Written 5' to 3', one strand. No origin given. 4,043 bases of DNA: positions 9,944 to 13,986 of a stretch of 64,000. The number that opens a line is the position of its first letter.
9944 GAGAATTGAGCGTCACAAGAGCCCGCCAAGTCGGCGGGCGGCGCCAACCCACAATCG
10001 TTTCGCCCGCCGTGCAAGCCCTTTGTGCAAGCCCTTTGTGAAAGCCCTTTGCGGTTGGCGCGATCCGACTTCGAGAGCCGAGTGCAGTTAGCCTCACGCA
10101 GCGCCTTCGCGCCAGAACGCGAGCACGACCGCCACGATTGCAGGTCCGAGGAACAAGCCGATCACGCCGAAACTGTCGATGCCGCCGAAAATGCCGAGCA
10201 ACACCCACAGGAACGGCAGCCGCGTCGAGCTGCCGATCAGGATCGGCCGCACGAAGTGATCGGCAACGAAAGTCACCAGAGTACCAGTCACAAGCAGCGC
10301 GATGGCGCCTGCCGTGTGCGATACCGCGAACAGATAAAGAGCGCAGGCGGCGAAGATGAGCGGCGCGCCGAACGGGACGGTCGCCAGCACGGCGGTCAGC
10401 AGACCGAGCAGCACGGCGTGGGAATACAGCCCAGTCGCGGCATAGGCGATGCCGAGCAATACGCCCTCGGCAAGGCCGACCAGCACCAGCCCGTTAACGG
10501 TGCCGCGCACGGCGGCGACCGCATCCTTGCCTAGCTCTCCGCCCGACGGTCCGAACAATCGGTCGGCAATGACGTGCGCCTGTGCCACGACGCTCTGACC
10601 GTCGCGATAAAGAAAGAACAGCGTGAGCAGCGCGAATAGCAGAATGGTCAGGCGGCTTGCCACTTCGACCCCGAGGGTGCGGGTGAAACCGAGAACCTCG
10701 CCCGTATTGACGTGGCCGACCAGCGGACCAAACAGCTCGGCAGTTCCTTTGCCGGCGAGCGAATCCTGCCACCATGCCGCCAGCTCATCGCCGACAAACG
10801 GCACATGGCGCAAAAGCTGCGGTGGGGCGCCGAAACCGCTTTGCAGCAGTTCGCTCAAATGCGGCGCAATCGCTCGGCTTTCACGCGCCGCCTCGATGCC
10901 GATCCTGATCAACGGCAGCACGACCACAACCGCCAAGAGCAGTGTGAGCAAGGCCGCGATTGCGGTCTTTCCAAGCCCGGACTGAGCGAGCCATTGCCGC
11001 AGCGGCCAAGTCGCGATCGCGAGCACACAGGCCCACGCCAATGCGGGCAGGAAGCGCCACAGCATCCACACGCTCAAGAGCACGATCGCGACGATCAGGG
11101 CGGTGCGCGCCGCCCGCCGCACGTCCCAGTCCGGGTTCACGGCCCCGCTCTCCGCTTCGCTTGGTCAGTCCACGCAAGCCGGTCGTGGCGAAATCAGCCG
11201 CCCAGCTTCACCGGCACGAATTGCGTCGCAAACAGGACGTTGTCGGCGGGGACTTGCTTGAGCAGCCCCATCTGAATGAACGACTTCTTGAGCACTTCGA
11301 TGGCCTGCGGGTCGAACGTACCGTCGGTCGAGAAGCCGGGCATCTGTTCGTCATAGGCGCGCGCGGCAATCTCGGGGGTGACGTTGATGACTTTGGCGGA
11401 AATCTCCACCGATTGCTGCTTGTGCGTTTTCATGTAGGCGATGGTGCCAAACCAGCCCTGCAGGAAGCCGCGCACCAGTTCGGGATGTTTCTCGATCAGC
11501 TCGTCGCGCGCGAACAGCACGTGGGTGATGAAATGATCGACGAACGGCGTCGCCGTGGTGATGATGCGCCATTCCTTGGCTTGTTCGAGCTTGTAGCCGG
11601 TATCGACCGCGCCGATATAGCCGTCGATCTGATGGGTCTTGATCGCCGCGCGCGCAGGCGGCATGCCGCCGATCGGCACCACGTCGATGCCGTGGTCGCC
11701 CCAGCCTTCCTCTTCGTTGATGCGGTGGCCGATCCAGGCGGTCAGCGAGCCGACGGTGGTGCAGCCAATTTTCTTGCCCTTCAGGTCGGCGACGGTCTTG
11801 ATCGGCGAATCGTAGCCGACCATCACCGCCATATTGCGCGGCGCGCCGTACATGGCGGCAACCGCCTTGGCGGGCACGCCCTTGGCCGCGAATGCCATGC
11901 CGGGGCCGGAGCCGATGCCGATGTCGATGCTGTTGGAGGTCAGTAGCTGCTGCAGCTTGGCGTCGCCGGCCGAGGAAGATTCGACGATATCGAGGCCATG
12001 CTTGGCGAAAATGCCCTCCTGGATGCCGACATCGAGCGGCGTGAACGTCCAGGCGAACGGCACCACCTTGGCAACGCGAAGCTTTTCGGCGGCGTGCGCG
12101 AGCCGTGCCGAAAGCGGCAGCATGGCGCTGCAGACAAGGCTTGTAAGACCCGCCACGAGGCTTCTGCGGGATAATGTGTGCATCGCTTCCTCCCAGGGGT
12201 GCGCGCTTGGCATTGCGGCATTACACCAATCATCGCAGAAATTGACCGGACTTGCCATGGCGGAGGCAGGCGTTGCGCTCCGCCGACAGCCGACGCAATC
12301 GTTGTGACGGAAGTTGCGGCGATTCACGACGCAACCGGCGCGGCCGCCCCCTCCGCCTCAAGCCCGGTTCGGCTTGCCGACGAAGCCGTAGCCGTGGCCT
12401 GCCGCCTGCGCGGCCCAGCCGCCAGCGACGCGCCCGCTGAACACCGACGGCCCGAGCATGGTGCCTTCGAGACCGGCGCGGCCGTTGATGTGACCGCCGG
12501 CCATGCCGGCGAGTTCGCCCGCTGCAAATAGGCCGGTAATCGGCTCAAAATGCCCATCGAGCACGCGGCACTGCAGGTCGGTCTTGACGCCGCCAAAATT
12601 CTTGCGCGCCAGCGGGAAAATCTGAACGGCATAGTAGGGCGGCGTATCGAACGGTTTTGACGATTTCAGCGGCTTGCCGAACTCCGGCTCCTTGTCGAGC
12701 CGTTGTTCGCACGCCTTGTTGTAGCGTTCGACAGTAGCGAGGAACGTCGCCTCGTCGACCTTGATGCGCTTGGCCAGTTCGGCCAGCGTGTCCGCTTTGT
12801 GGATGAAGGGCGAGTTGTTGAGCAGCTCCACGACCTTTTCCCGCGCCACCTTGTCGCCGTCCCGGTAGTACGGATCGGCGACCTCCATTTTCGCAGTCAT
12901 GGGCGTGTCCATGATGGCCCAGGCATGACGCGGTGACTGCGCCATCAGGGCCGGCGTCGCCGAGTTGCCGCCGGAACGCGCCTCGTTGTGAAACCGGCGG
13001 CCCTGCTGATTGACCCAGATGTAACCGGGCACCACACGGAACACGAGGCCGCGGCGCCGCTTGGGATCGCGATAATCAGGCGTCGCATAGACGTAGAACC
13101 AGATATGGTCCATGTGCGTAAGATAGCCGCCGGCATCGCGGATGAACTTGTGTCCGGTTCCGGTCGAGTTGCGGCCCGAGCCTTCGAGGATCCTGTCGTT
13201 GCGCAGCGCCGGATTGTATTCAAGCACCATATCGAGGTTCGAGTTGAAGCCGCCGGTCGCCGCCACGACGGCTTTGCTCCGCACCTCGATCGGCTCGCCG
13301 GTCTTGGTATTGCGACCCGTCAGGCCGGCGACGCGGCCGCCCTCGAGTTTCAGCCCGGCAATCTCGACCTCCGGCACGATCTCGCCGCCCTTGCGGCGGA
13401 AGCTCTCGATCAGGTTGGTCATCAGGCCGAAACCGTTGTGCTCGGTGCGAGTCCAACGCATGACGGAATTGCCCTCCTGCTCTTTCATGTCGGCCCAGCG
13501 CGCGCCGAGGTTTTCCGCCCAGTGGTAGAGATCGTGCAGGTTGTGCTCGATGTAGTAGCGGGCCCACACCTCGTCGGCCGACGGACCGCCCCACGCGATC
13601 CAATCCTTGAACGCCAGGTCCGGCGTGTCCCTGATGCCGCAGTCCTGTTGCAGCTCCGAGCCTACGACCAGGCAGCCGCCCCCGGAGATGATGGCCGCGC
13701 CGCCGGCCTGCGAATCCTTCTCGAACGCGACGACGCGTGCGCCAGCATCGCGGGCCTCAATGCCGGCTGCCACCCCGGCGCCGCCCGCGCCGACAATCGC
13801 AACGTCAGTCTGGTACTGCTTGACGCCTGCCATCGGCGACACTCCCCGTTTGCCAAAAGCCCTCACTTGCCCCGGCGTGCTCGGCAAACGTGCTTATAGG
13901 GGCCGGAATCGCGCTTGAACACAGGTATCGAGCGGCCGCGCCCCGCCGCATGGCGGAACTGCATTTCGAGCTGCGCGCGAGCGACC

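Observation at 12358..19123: Pyrogallol-transhydroxylase-like molybdoenzyme in an aerobic-type context, with an FAD oxidoreductase and two orphan binding proteins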

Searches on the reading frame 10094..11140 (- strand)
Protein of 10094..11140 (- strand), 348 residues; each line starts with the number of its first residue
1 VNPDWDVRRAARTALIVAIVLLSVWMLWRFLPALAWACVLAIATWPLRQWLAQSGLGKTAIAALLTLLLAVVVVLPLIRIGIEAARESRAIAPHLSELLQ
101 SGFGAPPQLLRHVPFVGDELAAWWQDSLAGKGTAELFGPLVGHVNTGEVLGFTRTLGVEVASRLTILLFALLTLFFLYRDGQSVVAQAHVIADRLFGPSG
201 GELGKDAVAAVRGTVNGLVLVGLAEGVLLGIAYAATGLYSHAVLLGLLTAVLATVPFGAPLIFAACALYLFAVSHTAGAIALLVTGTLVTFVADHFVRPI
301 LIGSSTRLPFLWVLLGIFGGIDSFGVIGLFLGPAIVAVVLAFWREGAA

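Call 15: search_protein_families(library=pfam, proteins=[window:10094-11140:-], max_evalue=0.001)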
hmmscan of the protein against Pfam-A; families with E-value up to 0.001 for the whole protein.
window:10094-11140:- (348 aa): 1 family
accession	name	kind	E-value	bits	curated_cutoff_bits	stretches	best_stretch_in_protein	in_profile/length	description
PF01594.21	AI-2E_transport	-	5.3e-35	121.6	34.3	1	15-343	2-323/327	AI-2E family transporter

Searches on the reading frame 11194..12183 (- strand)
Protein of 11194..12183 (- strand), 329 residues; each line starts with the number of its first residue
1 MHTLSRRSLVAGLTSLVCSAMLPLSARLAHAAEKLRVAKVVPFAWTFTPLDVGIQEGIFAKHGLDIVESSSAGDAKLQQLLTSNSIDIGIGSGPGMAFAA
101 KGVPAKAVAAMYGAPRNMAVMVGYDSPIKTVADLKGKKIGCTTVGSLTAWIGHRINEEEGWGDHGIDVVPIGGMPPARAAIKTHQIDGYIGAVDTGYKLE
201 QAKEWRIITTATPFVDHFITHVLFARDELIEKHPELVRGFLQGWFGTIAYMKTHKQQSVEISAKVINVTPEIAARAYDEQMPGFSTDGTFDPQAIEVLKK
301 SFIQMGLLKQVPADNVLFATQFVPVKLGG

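Call 8: search_protein_families(library=pfam, proteins=[window:11194-12183:-], max_evalue=0.01)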
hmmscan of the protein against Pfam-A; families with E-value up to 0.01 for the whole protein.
window:11194-12183:- (329 aa): 4 families
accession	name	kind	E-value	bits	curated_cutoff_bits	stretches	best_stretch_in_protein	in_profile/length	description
PF09084.16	NMT1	-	2.9e-23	83.4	20.5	1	47-255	4-213/216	NMT1/THI5 like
PF13379.11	NMT1_2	-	4e-08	33.8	24.7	1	47-266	18-251/252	NMT1-like family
PF12974.12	Phosphonate-bd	-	9.3e-06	25.6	27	1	75-151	40-120/242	ABC transporter, phosphonate, periplasmic substrate-binding protein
PF16868.10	NMT1_3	-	0.0048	17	27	1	70-190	37-165/289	NMT1-like family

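Call 13: search_protein_families(library=ncbifam, proteins=[window:11194-12183:-], max_evalue=0.001)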
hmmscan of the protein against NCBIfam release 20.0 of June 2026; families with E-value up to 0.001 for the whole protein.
window:11194-12183:- (329 aa): 6 families
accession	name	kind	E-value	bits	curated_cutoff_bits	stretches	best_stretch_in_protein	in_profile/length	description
TIGR01728.1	SsuA_fam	subfamily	1.1e-32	113.5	163.5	1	49-312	13-278/290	aliphatic sulfonate ABC transporter substrate-binding protein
NF008588.0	PRK11553.1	subfamily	4.6e-10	38.9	299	1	72-282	65-271/319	aliphatic sulfonate ABC transporter substrate-binding protein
NF040735.1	SBP_SaoX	equivalog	1.1e-09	37.9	300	1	52-275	20-242/330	ABC transporter substrate-binding subunit SaoX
TIGR02122.1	TRAP_TAXI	subfamily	1.6e-09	37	84.35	1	49-194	45-201/320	TAXI family TRAP transporter solute-binding subunit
TIGR01729.1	taurine_ABC_bnd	equivalog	1.1e-05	25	304.25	1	48-243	10-205/300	taurine ABC transporter substrate-binding protein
TIGR01098.1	3A0109s03R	subfamily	3.6e-05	23.4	112.05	1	82-142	81-146/253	phosphate/phosphite/phosphonate ABC transporter substrate-binding protein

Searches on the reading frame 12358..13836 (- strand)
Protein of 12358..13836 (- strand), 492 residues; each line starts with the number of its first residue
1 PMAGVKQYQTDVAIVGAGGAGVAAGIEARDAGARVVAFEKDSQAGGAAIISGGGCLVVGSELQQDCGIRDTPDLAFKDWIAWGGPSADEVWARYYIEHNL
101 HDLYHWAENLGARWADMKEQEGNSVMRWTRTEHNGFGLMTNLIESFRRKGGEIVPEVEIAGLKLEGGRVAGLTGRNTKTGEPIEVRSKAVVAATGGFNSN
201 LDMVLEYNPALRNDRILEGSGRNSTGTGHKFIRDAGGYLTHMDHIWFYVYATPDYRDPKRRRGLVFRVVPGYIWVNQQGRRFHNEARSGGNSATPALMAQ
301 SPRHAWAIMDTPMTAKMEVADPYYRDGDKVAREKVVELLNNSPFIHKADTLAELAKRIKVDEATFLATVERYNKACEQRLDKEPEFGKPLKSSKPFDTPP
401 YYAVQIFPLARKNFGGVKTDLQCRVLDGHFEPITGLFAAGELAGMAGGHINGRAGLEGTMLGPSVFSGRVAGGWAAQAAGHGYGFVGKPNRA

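Call 8: search_protein_families(library=pfam, proteins=[window:12358-13836:-], max_evalue=0.01)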
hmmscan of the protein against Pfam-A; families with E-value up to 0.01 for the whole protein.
window:12358-13836:- (492 aa): 8 families
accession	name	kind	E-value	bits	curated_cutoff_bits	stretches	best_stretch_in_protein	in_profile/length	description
PF00890.30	FAD_binding_2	-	9.8e-63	213.2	20.4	1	11-452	1-405/414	FAD binding domain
PF01266.30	DAO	-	6.4e-10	39.5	27.9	1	11-201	1-209/353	FAD dependent oxidoreductase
PF12831.13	FAD_oxidored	-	1e-07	32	27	1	11-195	1-145/416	FAD dependent oxidoreductase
PF03486.20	HI0933_like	-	1.5e-07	31.6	50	1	11-196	2-164/244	HI0933-like protein Rossmann domain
PF07992.20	Pyr_redox_2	-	0.0003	20.8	26.1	1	11-141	2-58/291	Pyridine nucleotide-disulphide oxidoreductase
PF13450.12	NAD_binding_8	-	0.00081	20.1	21.9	1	14-48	1-35/68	NAD(P)-binding Rossmann-like domain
PF01494.25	FAD_binding_3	-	0.0035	17.1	22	0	9-43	1-35/349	FAD binding domain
PF01946.23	Thi4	-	0.0053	16.4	26.2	0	8-54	16-61/235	Thi4 family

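Call 13: search_protein_families(library=ncbifam, proteins=[window:12358-13836:-], max_evalue=0.001)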
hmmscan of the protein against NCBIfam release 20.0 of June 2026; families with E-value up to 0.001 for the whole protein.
window:12358-13836:- (492 aa): 46 families (the best 25 are shown)
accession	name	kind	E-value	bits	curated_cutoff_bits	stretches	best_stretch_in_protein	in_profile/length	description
TIGR01813.1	flavo_cyto_c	subfamily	9.2e-67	225.7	285.45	1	11-464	1-435/444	flavocytochrome c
NF005064.0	PRK06481.1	equivalog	1.4e-57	195.6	542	1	9-477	61-501/506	flavocytochrome c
NF053717.1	VnlPnlRedVprA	equivalog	9e-55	186.4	600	1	6-475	3-478/481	vinyl phenol reductase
NF006130.0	PRK08274.1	equivalog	7.6e-48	163.5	369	1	7-480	3-463/467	FAD-dependent tricarballylate dehydrogenase TcuA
NF005510.0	PRK07121.1-3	subfamily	5.3e-47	160.7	481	2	134-478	174-489/492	FAD-binding protein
NF009478.0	PRK12844.1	equivalog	1.1e-45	156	789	2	126-478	200-551/559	3-ketosteroid-delta-1-dehydrogenase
NF009472.0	PRK12834.1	equivalog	7.7e-45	153.4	476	2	7-314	2-348/550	FAD-binding dehydrogenase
NF005511.0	PRK07121.1-4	equivalog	1.9e-42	145.4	466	2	177-480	257-544/553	FAD-binding protein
NF004789.0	PRK06134.1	subfamily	6.6e-40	137.2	747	2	125-479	204-571/581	FAD-dependent oxidoreductase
NF005882.1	PRK07843.1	equivalog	8.3e-39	133.4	788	2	127-471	193-543/547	3-oxosteroid 1-dehydrogenase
NF005512.0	PRK07121.1-5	subfamily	1.5e-37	129.3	812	2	132-477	178-488/489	FAD-binding protein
NF009477.0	PRK12843.1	equivalog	3.4e-36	124.9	758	2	134-467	219-560/578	FAD-dependent oxidoreductase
NF005509.0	PRK07121.1-2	subfamily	1.1e-34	120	630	2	168-477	237-523/527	FAD-binding protein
NF009473.0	PRK12835.1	subfamily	9.1e-33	113.5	837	2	167-478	245-569/585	FAD-binding protein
NF053676.1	4oxCHCAChcC1Cy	equivalog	2.4e-32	112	1000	2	133-468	184-519/528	4-oxocyclohexanecarboxylate 2-dehydrogenase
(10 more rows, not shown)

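Call 24: search_solved_structures(query=window:12358-13836:-, show_alignments=0)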
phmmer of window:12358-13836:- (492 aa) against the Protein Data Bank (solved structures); distinct sequences matched with E-value up to 0.001: 37.
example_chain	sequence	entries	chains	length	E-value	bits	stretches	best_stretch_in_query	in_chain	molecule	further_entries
1qo8_A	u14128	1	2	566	2.7e-41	145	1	9-478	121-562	FLAVOCYTOCHROME C3 FUMARATE REDUCTASE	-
1d4d_A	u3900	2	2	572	8.8e-40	140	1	3-479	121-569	FLAVOCYTOCHROME C FUMARATE REDUCTASE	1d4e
1d4c_A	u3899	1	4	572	1e-39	139.8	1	3-479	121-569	FLAVOCYTOCHROME C FUMARATE REDUCTASE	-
1lj1_A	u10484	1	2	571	6.4e-38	133.9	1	8-477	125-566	flavocytochrome c3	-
1m64_A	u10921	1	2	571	1.1e-37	133.1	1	8-477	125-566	flavocytochrome c3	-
1jrx_A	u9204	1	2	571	2.2e-37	132.1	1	8-477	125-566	FLAVOCYTOCHROME C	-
2b7s_A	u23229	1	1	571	3.4e-37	131.5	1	8-477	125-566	Fumarate reductase flavoprotein subunit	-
1jry_A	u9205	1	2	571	3.5e-37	131.5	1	8-477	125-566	FLAVOCYTOCHROME C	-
1p2h_A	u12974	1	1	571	3.8e-37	131.3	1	8-477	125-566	flavocytochrome c3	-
1p2e_A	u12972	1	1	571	3.8e-37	131.3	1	8-477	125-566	flavocytochrome c3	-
1qjd_A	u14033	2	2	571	3.8e-37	131.3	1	8-477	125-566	FLAVOCYTOCHROME C3 | Fumarate reductase flavoprotein subunit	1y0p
1e39_A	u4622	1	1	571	4e-37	131.3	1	8-477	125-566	FUMARATE REDUCTASE FLAVOPROTEIN SUBUNIT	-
1kss_A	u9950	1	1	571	4.7e-37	131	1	8-477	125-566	flavocytochrome c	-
1jrz_A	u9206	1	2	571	5.1e-37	130.9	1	8-477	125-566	FLAVOCYTOCHROME C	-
2b7r_A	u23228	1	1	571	5.1e-37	130.9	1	8-477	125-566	Fumarate reductase flavoprotein subunit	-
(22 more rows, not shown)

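Call 70: find_homologous_proteins(query=window:12358-13836:-, max_evalue=1e-50)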
Query window:12358-13836:- (492 aa): 1235 proteins with E <= 1e-50 among 8000 candidates; the best 120 are listed.
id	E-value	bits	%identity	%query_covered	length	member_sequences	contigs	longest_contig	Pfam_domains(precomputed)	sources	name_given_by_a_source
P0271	0.0e+0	1017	88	100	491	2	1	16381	PF01266.31,PF13450.13,PF00890.31,PF07992.21,PF03486.21,PF12831.14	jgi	jgi:predicted oxidoreductase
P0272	3.1e-285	965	84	100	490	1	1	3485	PF01266.31,PF00890.31,PF07992.21,PF03486.21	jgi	jgi:predicted oxidoreductase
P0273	8.3e-283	957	83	100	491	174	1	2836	PF01266.31,PF00890.31,PF03486.21,PF12831.14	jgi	jgi:flavocytochrome c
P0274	5.5e-282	954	82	100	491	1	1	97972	PF01266.31,PF00890.31,PF07992.21,PF03486.21,PF12831.14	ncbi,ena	-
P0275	1.4e-281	953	83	100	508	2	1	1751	PF01266.31,PF00890.31,PF07992.21,PF03486.21,PF12831.14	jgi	jgi:predicted oxidoreductase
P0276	4.7e-281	951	82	100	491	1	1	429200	PF01266.31,PF00890.31,PF07992.21,PF03486.21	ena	-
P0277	9.3e-281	950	82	100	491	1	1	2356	PF01266.31,PF00890.31,PF03486.21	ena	-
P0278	1.4e-280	949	82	100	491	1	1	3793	PF01266.31,PF00890.31,PF07992.21,PF03486.21,PF12831.14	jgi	jgi:flavocytochrome c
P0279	1.7e-280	949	82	100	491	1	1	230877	PF01266.31,PF00890.31,PF07992.21,PF03486.21,PF12831.14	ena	-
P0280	2.1e-280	949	82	100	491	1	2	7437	PF01266.31,PF00890.31,PF07992.21,PF03486.21,PF12831.14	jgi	jgi:flavocytochrome c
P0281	4.4e-280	948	82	100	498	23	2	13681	PF01266.31,PF00890.31,PF07992.21,PF03486.21,PF12831.14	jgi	jgi:flavocytochrome c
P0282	4.4e-280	948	82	100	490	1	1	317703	PF01266.31,PF00890.31,PF07992.21,PF03486.21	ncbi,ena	-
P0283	5.7e-280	947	81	100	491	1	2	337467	PF01266.31,PF00890.31,PF07992.21,PF03486.21,PF12831.14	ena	-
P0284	6.8e-280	947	82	100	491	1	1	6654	PF01266.31,PF00890.31,PF03486.21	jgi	jgi:predicted oxidoreductase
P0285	7.1e-280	947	82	99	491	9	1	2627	PF01266.31,PF00890.31,PF03486.21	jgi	jgi:flavocytochrome c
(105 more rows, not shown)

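Call 71: find_encoding_contigs(protein=P0271, flank=10000, max_places=2)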
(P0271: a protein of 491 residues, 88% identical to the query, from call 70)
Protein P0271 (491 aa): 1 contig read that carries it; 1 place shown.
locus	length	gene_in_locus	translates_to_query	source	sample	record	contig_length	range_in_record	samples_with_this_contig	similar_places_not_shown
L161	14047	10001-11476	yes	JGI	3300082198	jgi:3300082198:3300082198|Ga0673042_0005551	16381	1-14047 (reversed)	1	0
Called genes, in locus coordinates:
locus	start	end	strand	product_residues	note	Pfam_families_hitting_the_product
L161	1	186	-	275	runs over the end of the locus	PF03239:FTR1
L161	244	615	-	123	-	PF13473:Cupredoxin_1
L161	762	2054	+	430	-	PF00815:Histidinol_dh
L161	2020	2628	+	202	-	PF06793:UPF0262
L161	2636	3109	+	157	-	PF01451:LMWPc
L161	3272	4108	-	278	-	PF13247:Fer4_11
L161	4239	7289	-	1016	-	PF21423:AhtL-like_1st, PF00384:Molybdopterin, PF01568:Molydop_binding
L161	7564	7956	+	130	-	PF00903:Glyoxalase, PF13669:Glyoxalase_4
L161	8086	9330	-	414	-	-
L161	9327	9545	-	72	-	-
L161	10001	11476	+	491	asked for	PF00890:FAD_binding_2, PF01266:DAO, PF03486:HI0933_like, PF07992:Pyr_redox_2 (faint), PF12831:FAD_oxidored (weak), PF13450:NAD_binding_8 (weak)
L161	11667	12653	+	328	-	PF13379:NMT1_2, PF09084:NMT1, PF12974:Phosphonate-bd (weak)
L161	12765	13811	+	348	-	PF01594:AI-2E_transport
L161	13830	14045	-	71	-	?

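Call 72: find_encoding_contigs(protein=P0276, flank=10000, max_places=2)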
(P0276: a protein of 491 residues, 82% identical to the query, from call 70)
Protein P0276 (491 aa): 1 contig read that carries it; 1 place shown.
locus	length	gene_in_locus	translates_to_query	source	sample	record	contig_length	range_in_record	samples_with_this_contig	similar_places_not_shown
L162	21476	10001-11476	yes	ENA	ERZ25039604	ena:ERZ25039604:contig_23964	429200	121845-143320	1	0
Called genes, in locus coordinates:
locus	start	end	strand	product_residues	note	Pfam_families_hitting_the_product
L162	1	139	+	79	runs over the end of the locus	-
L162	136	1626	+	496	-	PF01257:2Fe-2S_thioredx, PF01512:Complex1_51K, PF10589:NADH_4Fe-4S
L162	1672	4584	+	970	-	PF00111:Fer2 (weak), PF13510:Fer2_4, PF12838:Fer4_7, PF13183:Fer4_8 (weak), PF13187:Fer4_9 (weak), PF04879:Molybdop_Fe4S4, PF00384:Molybdopterin, PF01568:Molydop_binding, +3 more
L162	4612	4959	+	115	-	-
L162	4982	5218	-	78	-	PF11730:DUF3297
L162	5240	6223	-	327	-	PF03401:TctC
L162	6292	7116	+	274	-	PF04055:Radical_SAM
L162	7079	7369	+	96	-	PF06968:BATS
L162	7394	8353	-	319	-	PF03824:NicO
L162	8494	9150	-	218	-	PF06226:DUF1007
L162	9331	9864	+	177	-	PF00188:CAP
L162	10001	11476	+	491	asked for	PF00890:FAD_binding_2, PF01266:DAO (faint), PF03486:HI0933_like (weak), PF07992:Pyr_redox_2 (faint)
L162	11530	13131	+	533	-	PF00890:FAD_binding_2 (faint), PF01266:DAO (weak), PF01946:Thi4 (weak), PF03486:HI0933_like (faint), PF07992:Pyr_redox_2 (faint), PF12831:FAD_oxidored (faint), PF13450:NAD_binding_8, PF01593:Amino_oxidase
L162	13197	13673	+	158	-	PF00856:SET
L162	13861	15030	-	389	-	PF13378:MR_MLE_C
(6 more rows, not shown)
